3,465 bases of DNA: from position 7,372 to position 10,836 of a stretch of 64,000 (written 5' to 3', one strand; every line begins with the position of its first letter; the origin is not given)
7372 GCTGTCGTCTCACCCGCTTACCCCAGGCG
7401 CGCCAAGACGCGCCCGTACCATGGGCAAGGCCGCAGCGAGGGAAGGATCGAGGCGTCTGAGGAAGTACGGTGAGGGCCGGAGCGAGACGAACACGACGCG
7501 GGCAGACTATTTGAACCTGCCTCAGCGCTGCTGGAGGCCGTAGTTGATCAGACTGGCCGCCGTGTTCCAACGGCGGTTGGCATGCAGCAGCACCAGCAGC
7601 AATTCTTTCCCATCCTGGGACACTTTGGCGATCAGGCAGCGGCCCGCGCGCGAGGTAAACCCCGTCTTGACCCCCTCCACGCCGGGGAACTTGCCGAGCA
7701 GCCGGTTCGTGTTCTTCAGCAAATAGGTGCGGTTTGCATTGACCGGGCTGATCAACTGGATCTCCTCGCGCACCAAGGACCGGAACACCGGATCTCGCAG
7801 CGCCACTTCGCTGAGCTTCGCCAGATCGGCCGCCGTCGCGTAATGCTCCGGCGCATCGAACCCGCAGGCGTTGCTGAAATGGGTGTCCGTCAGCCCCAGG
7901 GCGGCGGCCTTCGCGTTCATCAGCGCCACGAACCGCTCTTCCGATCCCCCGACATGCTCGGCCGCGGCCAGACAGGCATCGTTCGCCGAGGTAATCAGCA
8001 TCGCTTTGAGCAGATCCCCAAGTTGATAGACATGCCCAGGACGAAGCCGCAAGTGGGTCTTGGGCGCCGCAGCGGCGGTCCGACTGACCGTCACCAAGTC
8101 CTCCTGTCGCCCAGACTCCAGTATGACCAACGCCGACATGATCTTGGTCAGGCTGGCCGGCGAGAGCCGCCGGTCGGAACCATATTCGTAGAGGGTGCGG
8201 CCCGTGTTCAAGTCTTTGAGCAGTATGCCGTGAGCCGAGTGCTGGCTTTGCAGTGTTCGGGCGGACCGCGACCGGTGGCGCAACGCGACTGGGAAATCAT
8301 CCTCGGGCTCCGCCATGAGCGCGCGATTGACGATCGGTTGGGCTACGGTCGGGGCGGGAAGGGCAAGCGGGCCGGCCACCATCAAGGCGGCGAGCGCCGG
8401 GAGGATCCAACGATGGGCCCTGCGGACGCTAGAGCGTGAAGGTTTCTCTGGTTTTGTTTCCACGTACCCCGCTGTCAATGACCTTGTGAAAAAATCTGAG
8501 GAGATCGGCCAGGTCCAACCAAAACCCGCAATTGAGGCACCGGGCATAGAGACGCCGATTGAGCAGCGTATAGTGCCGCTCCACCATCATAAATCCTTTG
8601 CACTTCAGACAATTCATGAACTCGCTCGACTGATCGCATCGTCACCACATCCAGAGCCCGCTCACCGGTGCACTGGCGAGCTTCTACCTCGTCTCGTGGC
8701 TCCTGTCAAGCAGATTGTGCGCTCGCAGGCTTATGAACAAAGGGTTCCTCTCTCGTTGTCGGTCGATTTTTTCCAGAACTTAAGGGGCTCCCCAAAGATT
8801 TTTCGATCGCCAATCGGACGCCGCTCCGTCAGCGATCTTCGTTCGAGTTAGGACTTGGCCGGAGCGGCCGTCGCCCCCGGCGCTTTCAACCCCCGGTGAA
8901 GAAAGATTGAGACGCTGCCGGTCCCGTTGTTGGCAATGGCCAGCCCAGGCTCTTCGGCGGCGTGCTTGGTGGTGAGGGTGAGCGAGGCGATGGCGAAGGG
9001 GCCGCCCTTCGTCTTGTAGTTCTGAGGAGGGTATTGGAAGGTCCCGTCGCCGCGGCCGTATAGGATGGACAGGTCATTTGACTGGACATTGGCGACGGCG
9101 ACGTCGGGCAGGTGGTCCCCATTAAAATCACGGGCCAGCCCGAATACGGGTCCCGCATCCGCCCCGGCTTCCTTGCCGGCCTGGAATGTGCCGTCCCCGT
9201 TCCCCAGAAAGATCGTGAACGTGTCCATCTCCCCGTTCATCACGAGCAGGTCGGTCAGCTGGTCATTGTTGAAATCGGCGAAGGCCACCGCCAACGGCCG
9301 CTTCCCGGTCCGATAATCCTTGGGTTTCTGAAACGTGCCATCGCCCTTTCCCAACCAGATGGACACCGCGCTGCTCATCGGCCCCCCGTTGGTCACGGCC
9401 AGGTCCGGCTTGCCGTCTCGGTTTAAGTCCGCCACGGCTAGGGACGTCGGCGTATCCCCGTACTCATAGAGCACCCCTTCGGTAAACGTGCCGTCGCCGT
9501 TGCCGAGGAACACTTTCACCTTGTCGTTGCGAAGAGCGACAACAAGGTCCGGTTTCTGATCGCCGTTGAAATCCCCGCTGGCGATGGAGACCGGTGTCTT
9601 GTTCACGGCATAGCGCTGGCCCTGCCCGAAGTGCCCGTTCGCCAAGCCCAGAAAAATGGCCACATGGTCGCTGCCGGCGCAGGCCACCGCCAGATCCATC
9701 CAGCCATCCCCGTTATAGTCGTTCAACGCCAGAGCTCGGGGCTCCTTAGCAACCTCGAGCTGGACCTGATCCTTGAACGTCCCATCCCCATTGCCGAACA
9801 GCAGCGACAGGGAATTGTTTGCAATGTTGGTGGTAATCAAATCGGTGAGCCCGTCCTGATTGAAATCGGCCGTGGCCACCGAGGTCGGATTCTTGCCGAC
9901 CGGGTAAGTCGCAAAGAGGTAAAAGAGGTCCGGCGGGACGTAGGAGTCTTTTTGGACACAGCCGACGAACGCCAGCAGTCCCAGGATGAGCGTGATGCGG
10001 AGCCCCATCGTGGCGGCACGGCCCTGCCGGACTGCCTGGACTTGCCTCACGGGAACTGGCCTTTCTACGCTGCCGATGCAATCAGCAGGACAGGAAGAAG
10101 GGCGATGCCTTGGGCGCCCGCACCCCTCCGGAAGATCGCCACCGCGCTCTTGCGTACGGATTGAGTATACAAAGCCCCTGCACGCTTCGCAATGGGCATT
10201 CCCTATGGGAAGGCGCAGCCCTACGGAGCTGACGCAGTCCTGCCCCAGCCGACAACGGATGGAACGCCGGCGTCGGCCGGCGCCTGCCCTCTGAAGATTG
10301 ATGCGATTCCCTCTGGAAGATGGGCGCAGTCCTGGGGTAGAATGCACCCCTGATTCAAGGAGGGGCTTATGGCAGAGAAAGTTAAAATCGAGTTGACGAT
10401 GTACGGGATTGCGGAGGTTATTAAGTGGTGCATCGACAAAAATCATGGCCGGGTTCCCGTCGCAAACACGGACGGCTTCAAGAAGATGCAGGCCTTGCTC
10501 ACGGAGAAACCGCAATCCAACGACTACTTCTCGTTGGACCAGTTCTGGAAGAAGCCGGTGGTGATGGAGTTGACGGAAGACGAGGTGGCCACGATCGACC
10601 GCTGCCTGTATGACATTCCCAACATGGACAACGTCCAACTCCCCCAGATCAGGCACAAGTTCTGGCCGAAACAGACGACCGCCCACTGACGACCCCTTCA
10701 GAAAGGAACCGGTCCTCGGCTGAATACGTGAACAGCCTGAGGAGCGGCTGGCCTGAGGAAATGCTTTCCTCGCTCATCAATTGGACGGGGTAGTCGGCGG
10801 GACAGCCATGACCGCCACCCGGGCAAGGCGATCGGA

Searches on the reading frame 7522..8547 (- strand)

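Call 101: search_protein_families(library=pfam, proteins=[window:7522-8547:-], max_evalue=0.00001)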
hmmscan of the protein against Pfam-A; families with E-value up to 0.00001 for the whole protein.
window:7522-8547:- (341 aa): 2 families
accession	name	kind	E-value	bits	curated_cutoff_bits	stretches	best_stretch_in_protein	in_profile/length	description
PF00768.25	Peptidase_S11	-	9e-57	192.7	27.6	1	99-324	6-238/239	D-alanyl-D-alanine carboxypeptidase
PF13354.11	Beta-lactamase2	-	2.9e-10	40.3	22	1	107-247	1-144/214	Beta-lactamase enzyme family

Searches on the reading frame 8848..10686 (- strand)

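Call 101: search_protein_families(library=pfam, proteins=[window:8848-10686:-], max_evalue=0.00001)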
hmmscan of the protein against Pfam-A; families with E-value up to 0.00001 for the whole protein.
window:8848-10686:- (612 aa): 2 families
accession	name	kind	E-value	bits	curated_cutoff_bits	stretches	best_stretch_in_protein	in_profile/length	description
PF13517.12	FG-GAP_3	-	3.2e-55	185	26.9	4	372-431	1-61/61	FG-GAP-like repeat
PF01839.29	FG-GAP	-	2.2e-27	94.9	22.1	1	413-442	2-35/37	FG-GAP repeat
